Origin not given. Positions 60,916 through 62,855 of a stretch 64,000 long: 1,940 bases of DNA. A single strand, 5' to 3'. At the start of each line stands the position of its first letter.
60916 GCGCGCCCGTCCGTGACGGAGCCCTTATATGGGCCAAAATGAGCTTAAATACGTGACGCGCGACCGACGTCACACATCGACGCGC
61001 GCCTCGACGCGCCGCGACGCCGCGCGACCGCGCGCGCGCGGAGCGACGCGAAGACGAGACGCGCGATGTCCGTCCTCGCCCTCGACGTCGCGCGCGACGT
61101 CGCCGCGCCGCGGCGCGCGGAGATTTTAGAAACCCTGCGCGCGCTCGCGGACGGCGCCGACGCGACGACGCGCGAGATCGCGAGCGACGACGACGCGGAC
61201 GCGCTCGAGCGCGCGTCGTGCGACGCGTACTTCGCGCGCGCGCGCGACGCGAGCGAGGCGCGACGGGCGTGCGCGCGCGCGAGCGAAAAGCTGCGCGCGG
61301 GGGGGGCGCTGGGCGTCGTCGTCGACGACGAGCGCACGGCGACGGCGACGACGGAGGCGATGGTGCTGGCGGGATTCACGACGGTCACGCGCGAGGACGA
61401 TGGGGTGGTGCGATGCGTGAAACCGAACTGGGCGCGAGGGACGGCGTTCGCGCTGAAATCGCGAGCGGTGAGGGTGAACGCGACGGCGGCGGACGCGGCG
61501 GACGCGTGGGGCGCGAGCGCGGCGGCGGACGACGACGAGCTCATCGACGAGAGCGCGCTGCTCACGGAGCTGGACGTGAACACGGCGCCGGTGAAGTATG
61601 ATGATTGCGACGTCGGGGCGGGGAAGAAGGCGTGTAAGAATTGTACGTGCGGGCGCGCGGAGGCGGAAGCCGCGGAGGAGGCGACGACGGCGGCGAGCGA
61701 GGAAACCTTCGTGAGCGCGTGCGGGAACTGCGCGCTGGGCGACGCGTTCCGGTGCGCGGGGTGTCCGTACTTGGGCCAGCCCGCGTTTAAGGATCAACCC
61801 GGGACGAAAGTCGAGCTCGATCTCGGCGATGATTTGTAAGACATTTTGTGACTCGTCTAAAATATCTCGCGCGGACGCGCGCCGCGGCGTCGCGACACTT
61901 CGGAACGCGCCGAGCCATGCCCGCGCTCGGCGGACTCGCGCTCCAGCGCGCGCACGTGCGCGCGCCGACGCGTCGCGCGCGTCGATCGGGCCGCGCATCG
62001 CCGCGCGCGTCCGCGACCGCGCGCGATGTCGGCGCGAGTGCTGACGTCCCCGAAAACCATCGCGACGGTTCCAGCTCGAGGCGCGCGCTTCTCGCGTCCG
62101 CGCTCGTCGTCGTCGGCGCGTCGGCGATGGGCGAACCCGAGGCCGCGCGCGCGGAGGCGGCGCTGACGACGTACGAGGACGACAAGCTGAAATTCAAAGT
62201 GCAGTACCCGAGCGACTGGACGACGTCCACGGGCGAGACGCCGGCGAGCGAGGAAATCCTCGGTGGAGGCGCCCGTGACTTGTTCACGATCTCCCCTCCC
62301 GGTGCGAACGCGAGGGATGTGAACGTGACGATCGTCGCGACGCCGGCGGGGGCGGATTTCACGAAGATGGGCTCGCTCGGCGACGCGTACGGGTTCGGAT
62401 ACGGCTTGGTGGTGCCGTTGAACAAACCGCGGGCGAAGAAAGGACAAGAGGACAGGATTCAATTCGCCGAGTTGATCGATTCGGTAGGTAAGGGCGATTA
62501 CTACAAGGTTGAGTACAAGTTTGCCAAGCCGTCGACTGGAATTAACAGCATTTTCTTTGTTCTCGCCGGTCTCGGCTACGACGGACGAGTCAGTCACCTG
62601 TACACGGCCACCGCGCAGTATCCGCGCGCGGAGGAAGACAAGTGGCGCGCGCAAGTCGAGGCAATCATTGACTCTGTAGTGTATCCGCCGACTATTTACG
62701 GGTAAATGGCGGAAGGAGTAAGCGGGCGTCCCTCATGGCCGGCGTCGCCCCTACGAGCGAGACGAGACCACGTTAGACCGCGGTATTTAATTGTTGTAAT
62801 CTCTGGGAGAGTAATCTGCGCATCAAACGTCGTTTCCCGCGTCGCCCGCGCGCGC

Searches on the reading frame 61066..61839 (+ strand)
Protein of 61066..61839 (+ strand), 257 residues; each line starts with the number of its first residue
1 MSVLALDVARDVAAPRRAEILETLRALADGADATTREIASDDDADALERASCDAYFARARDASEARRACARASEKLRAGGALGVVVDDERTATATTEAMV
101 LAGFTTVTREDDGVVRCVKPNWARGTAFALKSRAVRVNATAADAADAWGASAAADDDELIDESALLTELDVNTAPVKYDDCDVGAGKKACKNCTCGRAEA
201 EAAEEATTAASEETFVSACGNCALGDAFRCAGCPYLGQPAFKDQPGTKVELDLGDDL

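Call 75: search_protein_families(library=pfam, proteins=[window:61066-61839:+], max_evalue=0.01)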
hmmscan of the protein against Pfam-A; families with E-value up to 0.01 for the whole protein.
window:61066-61839:+ (257 aa): 1 family
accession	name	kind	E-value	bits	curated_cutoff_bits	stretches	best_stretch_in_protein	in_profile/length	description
PF05093.18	CIAPIN1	-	4.1e-17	62.9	22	2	214-251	64-99/99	Cytokine-induced anti-apoptosis inhibitor 1, Fe-S biogenesis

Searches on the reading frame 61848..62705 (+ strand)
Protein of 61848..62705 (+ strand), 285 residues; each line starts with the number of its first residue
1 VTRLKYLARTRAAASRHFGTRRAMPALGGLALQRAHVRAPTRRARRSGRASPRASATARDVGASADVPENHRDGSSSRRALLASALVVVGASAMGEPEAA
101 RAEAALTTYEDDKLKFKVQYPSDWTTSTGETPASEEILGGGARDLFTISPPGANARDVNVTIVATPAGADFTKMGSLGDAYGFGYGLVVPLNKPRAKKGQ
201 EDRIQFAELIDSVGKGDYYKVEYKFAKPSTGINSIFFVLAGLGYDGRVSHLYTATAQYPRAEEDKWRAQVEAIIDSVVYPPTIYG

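Call 75: search_protein_families(library=pfam, proteins=[window:61848-62705:+], max_evalue=0.01)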
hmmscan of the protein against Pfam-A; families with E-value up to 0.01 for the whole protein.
window:61848-62705:+ (285 aa): 2 families
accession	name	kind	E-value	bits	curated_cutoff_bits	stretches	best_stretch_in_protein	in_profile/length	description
PF01789.22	PsbP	-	2.9e-12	47.3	23.5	1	106-276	3-152/155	PsbP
PF18933.6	PsbP_2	-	0.0015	19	27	0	102-131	40-69/184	PsbP-like protein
